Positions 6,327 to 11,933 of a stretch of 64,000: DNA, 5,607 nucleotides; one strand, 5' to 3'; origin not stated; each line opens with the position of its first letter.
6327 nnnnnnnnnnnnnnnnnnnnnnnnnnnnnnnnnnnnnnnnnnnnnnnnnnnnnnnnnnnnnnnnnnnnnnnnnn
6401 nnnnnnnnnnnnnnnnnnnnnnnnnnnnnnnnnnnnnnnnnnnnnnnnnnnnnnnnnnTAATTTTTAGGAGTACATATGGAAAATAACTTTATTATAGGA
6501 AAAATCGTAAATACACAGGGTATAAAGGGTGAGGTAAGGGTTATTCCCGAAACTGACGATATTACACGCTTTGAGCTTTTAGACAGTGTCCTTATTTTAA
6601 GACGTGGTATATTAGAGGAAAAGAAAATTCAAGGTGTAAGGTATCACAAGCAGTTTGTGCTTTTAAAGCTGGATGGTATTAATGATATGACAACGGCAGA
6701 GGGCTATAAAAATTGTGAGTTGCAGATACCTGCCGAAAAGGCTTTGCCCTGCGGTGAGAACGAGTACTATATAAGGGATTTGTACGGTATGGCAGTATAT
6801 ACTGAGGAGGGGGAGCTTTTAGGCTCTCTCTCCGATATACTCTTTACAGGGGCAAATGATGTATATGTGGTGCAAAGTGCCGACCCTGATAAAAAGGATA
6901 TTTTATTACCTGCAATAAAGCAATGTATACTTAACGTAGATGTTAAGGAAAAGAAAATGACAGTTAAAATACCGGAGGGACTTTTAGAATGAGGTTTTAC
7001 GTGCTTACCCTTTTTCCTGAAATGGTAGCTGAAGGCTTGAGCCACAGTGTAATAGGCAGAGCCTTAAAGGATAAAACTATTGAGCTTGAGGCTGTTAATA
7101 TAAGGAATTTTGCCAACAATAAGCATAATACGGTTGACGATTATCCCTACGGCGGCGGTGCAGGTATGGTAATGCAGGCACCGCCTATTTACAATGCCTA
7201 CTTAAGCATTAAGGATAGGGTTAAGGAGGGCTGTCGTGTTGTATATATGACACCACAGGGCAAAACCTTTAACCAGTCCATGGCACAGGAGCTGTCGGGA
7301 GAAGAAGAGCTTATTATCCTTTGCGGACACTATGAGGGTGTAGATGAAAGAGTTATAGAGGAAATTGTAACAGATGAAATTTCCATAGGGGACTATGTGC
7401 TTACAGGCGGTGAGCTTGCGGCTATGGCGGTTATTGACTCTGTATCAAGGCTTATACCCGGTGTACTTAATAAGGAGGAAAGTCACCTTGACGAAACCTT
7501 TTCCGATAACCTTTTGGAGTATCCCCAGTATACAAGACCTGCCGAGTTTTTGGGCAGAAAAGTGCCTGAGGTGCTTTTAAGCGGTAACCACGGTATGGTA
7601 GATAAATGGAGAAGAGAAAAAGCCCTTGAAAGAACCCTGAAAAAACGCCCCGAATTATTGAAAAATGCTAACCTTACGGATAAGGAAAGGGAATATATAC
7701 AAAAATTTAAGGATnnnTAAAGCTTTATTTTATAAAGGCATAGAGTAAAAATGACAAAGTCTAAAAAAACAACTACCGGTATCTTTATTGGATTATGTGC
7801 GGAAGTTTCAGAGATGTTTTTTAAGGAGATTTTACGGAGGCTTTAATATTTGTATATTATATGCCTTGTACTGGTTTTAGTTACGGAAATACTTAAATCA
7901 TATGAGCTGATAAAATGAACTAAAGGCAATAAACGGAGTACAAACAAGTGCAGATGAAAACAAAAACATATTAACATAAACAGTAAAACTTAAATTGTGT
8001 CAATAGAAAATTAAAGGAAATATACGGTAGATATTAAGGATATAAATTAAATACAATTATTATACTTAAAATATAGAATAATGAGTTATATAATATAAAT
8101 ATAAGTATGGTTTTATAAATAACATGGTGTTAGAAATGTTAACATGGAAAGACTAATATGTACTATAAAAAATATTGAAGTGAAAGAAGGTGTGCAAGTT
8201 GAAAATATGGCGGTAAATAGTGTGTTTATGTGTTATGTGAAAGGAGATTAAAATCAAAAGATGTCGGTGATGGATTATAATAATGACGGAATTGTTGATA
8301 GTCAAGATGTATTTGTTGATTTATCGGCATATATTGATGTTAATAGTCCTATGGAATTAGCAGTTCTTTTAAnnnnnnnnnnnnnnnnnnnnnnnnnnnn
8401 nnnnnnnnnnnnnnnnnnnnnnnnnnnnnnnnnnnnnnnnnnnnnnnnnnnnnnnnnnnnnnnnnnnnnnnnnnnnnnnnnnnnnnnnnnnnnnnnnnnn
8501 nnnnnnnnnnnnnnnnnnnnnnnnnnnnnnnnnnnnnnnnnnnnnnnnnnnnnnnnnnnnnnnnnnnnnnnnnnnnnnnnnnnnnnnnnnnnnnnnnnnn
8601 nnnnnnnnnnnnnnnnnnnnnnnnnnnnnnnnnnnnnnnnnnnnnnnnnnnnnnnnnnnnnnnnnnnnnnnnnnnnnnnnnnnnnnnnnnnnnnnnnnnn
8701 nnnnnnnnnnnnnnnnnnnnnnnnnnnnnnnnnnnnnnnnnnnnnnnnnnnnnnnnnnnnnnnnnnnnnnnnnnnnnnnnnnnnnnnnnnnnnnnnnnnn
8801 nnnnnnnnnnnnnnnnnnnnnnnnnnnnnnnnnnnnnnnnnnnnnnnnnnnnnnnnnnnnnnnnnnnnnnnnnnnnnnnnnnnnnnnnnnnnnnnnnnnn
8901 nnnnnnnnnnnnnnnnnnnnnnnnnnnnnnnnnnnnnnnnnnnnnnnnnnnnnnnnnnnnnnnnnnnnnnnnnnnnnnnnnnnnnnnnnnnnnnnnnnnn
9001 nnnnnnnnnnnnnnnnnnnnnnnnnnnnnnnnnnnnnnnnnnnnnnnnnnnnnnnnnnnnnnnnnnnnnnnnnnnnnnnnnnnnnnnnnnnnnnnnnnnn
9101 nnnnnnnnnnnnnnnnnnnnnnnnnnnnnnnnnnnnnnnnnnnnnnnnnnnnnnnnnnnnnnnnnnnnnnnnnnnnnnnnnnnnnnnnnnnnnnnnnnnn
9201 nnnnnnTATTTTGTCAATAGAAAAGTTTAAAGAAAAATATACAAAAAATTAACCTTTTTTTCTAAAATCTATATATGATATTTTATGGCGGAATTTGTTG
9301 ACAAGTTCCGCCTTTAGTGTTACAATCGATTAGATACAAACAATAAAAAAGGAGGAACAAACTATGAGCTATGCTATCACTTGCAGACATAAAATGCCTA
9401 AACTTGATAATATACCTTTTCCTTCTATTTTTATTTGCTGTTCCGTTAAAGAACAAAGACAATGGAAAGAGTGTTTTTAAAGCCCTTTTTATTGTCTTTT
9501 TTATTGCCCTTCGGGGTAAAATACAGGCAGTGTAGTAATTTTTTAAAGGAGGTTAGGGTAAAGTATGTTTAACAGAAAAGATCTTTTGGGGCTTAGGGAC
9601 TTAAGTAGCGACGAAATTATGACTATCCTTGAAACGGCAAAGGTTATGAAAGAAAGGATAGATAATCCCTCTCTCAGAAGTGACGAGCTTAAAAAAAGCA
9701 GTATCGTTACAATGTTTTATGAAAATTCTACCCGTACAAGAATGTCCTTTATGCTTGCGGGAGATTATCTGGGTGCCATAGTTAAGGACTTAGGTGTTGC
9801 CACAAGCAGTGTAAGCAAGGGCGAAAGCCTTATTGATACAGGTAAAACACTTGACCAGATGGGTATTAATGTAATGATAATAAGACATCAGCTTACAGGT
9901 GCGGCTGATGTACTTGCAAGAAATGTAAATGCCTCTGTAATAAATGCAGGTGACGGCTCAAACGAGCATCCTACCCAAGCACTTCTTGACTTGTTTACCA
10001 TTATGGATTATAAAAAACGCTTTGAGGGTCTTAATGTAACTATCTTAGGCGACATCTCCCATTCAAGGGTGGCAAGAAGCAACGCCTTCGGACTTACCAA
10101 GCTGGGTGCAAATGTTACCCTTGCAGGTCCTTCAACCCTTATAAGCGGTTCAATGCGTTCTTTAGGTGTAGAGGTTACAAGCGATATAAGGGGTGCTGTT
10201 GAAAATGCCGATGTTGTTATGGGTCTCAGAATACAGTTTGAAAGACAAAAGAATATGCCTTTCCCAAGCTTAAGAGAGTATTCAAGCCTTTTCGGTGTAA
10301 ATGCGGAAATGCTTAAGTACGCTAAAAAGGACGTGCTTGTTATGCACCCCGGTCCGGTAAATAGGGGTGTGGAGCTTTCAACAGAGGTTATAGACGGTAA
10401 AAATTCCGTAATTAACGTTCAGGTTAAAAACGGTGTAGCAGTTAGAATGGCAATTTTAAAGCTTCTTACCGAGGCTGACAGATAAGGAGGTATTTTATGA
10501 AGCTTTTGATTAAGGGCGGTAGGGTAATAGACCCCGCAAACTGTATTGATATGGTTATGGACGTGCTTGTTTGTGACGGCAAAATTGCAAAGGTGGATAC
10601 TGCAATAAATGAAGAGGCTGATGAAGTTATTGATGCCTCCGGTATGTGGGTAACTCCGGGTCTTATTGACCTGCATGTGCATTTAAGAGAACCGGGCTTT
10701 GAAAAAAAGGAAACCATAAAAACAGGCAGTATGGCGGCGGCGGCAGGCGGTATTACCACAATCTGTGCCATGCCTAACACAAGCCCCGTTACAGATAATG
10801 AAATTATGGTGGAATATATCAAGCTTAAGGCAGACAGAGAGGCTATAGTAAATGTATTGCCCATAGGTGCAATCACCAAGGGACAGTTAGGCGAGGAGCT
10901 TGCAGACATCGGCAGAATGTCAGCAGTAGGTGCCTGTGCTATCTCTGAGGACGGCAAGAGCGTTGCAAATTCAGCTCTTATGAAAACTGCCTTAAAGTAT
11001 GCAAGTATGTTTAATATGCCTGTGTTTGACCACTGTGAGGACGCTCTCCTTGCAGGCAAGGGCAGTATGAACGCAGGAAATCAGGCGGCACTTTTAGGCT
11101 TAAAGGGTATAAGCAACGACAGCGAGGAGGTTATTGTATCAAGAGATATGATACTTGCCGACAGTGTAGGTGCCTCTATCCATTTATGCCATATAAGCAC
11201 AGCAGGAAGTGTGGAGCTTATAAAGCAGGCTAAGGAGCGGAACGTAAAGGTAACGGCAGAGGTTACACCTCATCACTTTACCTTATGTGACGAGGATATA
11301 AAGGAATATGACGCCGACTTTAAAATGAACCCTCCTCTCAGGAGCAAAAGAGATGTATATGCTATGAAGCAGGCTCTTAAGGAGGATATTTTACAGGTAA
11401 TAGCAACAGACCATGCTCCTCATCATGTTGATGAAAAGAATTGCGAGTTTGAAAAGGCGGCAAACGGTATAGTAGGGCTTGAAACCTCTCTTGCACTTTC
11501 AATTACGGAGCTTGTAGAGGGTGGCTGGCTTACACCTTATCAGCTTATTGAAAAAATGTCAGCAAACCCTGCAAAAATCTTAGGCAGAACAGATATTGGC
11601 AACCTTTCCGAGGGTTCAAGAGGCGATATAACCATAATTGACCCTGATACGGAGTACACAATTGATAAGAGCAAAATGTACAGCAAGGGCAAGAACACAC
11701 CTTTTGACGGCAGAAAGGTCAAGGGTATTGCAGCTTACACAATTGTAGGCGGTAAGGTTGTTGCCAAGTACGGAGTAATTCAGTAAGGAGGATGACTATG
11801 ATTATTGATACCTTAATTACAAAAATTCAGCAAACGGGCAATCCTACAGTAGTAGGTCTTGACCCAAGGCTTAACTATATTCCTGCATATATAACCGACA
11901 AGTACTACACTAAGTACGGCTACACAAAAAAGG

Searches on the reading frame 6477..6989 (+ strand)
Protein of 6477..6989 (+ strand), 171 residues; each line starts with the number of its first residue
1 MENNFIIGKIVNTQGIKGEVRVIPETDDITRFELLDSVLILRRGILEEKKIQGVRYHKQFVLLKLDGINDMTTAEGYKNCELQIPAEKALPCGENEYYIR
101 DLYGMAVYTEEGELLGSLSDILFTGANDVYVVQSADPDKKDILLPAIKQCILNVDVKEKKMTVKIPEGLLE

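Call 9: search_protein_families(library=pfam, proteins=[window:6477-6989:+], max_evalue=1e-10)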
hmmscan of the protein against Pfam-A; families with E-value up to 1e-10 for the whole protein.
window:6477-6989:+ (171 aa): 3 families
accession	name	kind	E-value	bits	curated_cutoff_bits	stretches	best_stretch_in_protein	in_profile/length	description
PF01782.24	RimM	-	1e-23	83.8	23.5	1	7-87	2-83/84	RimM N-terminal domain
PF05239.21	PRC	-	2.5e-15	56.7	21.2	1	94-170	1-78/78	PRC-barrel domain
PF24986.1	PRC_RimM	-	4.5e-13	49.1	27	1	101-169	3-69/69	RimM PRC barrel domain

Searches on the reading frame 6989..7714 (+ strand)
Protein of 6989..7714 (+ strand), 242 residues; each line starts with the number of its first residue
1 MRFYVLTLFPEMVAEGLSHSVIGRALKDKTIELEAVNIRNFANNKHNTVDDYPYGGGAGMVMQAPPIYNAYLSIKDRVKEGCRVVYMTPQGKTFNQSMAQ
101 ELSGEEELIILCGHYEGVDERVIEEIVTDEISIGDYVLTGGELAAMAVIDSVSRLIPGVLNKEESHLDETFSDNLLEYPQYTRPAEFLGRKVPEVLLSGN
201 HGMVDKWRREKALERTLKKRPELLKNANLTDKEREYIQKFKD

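Call 9: search_protein_families(library=pfam, proteins=[window:6989-7714:+], max_evalue=1e-10)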
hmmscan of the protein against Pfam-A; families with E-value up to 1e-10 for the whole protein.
window:6989-7714:+ (242 aa): 1 family
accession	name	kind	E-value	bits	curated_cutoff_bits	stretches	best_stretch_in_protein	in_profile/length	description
PF01746.26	tRNA_m1G_MT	-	2.4e-66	223.6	27.3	1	23-221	2-195/195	tRNA (Guanine-1)-methyltransferase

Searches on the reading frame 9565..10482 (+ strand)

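Call 9: search_protein_families(library=pfam, proteins=[window:9565-10482:+], max_evalue=1e-10)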
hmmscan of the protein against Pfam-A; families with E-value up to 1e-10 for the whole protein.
window:9565-10482:+ (306 aa): 2 families
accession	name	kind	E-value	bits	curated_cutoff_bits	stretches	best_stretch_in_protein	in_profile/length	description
PF02729.26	OTCace_N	-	1.8e-40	138.9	29.9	1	5-147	1-147/148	Aspartate/ornithine carbamoyltransferase, carbamoyl-P binding domain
PF00185.30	OTCace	-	1.5e-29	103.5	29.4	1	154-300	1-156/157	Aspartate/ornithine carbamoyltransferase, Asp/Orn binding domain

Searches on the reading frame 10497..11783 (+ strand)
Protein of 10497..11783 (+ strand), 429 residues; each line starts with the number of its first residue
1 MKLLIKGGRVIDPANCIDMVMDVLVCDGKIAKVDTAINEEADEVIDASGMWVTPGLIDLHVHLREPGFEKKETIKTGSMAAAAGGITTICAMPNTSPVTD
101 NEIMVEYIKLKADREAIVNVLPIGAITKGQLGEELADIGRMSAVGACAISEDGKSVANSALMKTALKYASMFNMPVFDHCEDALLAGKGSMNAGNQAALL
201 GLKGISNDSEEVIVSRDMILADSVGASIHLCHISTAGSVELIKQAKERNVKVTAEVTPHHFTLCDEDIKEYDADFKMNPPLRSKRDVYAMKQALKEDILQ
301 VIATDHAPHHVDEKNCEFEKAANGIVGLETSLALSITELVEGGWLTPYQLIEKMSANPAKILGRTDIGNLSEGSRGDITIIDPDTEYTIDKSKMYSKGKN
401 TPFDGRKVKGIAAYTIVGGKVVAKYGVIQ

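Call 10: search_protein_families(library=pfam, proteins=[window:10497-11783:+], max_evalue=1e-10)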
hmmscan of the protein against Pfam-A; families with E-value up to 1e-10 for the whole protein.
window:10497-11783:+ (429 aa): 3 families
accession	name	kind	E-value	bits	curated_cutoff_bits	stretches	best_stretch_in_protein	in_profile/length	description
PF01979.26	Amidohydro_1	-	6.2e-28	98.5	25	1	51-422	1-345/345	Amidohydrolase family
PF07969.17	Amidohydro_3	-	1.9e-16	61.1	29.7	0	343-423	405-472/472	Amidohydrolase family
PF12890.13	DHOase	-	1.3e-13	51.7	21.2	1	53-235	5-139/142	Dihydro-orotase-like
